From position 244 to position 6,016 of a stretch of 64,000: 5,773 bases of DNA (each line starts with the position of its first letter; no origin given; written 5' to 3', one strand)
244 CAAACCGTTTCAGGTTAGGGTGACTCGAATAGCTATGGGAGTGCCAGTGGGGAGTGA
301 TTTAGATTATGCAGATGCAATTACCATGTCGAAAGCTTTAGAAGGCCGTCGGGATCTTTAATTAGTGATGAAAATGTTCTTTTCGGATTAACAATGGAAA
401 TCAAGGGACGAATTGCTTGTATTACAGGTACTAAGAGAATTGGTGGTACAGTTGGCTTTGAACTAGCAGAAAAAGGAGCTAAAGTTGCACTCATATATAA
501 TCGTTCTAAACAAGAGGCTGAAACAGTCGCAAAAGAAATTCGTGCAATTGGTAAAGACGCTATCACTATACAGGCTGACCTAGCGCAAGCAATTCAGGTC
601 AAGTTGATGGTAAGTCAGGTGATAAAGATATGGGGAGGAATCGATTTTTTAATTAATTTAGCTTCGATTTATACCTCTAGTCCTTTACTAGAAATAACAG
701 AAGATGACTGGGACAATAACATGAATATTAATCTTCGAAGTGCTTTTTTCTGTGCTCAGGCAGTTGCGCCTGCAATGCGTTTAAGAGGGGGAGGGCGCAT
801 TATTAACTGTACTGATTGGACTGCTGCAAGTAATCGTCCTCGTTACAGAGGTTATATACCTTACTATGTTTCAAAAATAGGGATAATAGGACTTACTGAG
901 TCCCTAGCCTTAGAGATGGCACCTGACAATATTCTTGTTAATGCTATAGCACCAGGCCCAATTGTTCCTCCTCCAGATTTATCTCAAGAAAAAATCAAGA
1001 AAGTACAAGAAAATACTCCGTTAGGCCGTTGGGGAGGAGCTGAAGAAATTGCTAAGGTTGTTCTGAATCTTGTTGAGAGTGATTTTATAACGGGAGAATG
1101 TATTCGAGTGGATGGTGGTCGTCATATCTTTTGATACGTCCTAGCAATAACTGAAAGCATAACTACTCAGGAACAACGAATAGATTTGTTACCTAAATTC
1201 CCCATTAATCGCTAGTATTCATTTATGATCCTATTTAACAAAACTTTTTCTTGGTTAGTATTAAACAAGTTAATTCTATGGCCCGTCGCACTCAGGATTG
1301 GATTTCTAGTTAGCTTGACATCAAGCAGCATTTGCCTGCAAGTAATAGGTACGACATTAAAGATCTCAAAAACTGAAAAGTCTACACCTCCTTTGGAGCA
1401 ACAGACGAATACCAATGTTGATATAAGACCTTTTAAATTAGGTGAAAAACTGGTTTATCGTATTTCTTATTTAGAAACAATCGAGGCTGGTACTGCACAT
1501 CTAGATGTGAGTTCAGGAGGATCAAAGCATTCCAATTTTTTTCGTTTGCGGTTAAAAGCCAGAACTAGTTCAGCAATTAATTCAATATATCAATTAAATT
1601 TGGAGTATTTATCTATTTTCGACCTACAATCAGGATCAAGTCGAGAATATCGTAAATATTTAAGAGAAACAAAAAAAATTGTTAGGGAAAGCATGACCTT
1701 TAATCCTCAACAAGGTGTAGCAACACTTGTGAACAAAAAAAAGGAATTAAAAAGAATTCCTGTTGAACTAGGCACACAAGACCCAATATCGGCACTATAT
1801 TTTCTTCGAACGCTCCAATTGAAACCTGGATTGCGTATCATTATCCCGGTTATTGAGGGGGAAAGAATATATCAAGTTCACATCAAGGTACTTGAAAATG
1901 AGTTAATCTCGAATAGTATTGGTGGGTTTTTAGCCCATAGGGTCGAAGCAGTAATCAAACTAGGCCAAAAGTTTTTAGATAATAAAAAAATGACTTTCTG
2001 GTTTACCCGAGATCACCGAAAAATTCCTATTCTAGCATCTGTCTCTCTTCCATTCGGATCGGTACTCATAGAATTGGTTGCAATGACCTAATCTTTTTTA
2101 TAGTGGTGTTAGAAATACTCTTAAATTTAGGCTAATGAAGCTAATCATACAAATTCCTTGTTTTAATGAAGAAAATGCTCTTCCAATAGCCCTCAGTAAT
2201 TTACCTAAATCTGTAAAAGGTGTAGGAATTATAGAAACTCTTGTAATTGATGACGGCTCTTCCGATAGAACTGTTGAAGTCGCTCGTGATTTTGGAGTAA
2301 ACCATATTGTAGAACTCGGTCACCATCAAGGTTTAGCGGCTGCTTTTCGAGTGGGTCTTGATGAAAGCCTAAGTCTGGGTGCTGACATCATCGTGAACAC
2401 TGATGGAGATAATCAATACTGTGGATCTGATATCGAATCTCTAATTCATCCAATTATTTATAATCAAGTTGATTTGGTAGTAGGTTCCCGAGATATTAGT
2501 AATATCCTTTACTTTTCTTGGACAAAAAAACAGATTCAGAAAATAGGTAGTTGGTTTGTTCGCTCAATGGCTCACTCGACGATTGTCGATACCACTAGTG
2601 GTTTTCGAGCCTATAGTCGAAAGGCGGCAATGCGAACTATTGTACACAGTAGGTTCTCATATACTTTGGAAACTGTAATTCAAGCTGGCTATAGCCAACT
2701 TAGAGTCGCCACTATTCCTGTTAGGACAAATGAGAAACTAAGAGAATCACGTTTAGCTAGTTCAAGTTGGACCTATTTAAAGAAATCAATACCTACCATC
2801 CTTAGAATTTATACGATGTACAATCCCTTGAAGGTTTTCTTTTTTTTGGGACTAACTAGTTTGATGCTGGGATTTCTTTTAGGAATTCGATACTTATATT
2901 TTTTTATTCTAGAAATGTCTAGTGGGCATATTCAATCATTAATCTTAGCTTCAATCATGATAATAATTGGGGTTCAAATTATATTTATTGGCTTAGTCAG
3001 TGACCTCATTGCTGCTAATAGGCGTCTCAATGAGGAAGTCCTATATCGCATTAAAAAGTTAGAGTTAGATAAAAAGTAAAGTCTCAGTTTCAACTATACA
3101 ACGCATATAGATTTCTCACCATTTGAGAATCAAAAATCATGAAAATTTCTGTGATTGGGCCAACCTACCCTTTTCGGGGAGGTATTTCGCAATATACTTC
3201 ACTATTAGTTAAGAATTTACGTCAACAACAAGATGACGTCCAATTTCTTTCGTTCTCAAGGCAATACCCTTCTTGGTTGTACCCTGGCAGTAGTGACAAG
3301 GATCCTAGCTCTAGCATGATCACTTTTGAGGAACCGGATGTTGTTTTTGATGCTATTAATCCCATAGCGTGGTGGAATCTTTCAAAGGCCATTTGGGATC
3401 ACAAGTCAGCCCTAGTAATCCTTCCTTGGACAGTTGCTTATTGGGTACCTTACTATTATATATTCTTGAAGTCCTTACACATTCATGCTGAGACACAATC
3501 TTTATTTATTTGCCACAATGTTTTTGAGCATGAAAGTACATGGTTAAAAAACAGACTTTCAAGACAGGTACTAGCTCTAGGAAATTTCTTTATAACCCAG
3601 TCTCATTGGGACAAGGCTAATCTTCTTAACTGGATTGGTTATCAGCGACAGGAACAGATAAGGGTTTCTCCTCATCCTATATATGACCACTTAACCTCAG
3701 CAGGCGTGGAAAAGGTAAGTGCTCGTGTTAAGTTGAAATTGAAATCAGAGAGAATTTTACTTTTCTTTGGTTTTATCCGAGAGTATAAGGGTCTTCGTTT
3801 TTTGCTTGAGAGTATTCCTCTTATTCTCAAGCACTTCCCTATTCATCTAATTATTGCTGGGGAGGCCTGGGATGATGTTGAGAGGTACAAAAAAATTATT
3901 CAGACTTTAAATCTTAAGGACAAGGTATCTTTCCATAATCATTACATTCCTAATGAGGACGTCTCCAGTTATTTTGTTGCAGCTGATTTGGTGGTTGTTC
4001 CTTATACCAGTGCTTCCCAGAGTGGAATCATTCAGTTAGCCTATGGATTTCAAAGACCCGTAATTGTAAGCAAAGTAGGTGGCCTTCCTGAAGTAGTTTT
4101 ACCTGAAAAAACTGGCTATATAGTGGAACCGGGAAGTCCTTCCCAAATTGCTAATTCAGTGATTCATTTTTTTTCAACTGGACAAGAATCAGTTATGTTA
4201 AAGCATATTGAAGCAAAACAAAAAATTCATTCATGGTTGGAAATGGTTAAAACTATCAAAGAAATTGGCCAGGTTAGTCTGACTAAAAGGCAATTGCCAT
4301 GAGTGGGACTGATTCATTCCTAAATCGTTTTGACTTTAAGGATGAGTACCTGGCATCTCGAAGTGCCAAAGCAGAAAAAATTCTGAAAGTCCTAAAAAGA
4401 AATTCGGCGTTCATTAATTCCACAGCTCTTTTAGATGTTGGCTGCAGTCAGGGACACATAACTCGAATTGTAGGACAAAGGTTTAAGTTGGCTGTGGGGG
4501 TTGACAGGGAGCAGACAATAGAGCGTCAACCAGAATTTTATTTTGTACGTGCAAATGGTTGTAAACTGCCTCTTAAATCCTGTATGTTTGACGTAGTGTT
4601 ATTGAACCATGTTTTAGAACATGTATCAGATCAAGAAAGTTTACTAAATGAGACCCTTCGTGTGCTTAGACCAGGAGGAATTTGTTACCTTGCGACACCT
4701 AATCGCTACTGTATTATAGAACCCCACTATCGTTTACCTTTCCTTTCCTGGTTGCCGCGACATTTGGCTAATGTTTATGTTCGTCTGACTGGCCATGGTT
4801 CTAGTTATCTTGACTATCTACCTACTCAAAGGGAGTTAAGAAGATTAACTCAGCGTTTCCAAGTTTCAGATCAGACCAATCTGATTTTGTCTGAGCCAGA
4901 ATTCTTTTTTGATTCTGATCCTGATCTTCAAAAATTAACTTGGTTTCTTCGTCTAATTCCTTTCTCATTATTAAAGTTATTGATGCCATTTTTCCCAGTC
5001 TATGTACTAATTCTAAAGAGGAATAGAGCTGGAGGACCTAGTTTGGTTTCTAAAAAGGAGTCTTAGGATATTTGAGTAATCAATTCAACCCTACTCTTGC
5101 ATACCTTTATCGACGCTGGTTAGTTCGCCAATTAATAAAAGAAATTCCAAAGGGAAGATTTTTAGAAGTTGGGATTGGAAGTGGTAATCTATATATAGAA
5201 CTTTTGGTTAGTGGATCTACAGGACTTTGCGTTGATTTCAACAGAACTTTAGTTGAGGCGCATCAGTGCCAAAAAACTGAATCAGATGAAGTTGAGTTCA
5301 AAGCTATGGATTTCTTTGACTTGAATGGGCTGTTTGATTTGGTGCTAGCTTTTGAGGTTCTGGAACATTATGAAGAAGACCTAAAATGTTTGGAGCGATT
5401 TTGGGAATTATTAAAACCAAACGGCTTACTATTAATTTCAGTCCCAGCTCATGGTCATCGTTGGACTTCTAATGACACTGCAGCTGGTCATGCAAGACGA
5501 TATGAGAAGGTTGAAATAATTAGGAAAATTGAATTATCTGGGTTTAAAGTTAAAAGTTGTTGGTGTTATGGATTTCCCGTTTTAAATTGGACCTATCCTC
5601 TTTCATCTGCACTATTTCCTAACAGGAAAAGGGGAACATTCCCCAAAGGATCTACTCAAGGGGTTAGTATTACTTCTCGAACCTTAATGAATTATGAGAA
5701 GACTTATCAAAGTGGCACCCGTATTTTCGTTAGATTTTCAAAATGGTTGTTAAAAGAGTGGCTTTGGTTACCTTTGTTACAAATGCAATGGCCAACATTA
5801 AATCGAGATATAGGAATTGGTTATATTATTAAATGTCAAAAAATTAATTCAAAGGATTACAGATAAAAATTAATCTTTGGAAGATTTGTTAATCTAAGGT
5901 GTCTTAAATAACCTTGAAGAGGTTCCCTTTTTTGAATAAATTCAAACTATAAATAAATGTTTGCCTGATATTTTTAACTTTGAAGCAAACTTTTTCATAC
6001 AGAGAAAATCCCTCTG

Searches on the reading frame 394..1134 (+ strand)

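Call 23: search_protein_families(library=pfam, proteins=[window:394-1134:+], max_evalue=0.0001)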
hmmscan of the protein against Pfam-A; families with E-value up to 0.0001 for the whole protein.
window:394-1134:+ (246 aa): 3 families
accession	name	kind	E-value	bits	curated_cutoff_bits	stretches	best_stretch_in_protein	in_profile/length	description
PF13561.12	adh_short_C2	-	5.2e-49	167.4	27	1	16-244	8-236/236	Enoyl-(Acyl carrier protein) reductase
PF00106.31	adh_short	-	4.3e-43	147.5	26.6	1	7-191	2-183/195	short chain dehydrogenase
PF08659.16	KR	-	3.8e-07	30.6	22.6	1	12-111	8-110/180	KR domain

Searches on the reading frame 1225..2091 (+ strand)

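Call 23: search_protein_families(library=pfam, proteins=[window:1225-2091:+], max_evalue=0.0001)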
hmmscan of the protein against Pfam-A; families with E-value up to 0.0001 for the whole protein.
window:1225-2091:+ (288 aa): 1 family
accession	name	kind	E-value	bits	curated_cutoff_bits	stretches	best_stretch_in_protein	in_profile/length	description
PF11306.15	DUF3108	-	1.6e-34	120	26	1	78-284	2-208/209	Protein of unknown function (DUF3108)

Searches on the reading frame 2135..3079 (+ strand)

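Call 23: search_protein_families(library=pfam, proteins=[window:2135-3079:+], max_evalue=0.0001)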
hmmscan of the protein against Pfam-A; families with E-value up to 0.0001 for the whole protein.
window:2135-3079:+ (314 aa): 1 family
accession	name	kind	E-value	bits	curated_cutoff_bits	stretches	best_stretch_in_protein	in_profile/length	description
PF00535.33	Glycos_transf_2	-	1.1e-18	68.2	23.3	1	7-165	4-164/168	Glycosyl transferase family 2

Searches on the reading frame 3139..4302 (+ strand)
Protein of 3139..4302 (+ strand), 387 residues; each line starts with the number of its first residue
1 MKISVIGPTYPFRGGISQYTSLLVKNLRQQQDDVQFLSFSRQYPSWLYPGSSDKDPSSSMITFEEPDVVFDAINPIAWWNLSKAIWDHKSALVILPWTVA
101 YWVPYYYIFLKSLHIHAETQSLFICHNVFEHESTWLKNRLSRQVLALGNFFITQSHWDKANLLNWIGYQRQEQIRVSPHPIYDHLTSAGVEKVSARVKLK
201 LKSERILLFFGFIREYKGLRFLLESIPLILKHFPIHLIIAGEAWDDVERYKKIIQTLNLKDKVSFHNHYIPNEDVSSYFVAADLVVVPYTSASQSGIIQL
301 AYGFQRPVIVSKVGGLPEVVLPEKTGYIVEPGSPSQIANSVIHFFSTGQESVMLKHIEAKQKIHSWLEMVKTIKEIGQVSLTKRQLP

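Call 23: search_protein_families(library=pfam, proteins=[window:3139-4302:+], max_evalue=0.0001)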
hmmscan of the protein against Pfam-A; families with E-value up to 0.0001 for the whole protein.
window:3139-4302:+ (387 aa): 2 families
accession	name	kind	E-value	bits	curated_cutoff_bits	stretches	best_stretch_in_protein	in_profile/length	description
PF13692.12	Glyco_trans_1_4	-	1e-24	87.8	27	1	205-344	2-139/142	Glycosyl transferases group 1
PF00534.26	Glycos_transf_1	-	1e-22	81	26.4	1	198-349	9-160/172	Glycosyl transferases group 1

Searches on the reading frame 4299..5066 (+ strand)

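Call 23: search_protein_families(library=pfam, proteins=[window:4299-5066:+], max_evalue=0.0001)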
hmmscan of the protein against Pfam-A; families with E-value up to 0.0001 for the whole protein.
window:4299-5066:+ (255 aa): 6 families
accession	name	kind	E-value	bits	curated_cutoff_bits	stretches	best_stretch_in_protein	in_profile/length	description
PF08241.18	Methyltransf_11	-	1.8e-17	64.2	21.2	1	45-130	1-94/95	Methyltransferase domain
PF13489.12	Methyltransf_23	-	9.9e-15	55.1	27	1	26-186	7-156/164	Methyltransferase domain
PF13649.12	Methyltransf_25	-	6.6e-11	43.2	27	1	45-127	2-97/97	Methyltransferase domain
PF13847.12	Methyltransf_31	-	8.7e-11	42.1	27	1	42-153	5-119/145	Methyltransferase domain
PF08242.18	Methyltransf_12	-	2.9e-09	38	30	1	45-128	1-97/98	Methyltransferase domain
PF01209.24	Ubie_methyltran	-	1.6e-07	31.4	20.1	1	66-133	87-153/233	ubiE/COQ5 methyltransferase family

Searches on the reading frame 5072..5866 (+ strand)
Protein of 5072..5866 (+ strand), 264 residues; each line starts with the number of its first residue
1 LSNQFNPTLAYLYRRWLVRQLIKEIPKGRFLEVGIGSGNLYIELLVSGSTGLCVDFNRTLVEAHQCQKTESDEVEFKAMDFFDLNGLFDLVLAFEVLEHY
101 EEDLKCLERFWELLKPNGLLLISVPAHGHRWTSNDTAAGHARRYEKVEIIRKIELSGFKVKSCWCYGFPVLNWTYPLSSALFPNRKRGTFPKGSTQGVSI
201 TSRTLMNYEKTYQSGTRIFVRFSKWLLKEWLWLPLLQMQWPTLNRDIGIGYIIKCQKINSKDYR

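Call 23: search_protein_families(library=pfam, proteins=[window:5072-5866:+], max_evalue=0.0001)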
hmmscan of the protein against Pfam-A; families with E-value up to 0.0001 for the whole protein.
window:5072-5866:+ (264 aa): 5 families
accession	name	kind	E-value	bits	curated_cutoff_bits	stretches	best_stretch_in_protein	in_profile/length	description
PF13489.12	Methyltransf_23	-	2.6e-14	53.7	27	1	9-160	5-161/164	Methyltransferase domain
PF08242.18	Methyltransf_12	-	1.6e-11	45.3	30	1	31-120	1-98/98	Methyltransferase domain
PF08241.18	Methyltransf_11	-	2.4e-11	44.6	21.2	1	31-122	1-95/95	Methyltransferase domain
PF13847.12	Methyltransf_31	-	5.3e-10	39.6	27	1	29-126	6-113/145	Methyltransferase domain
PF13649.12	Methyltransf_25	-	3.8e-09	37.5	27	1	31-118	2-97/97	Methyltransferase domain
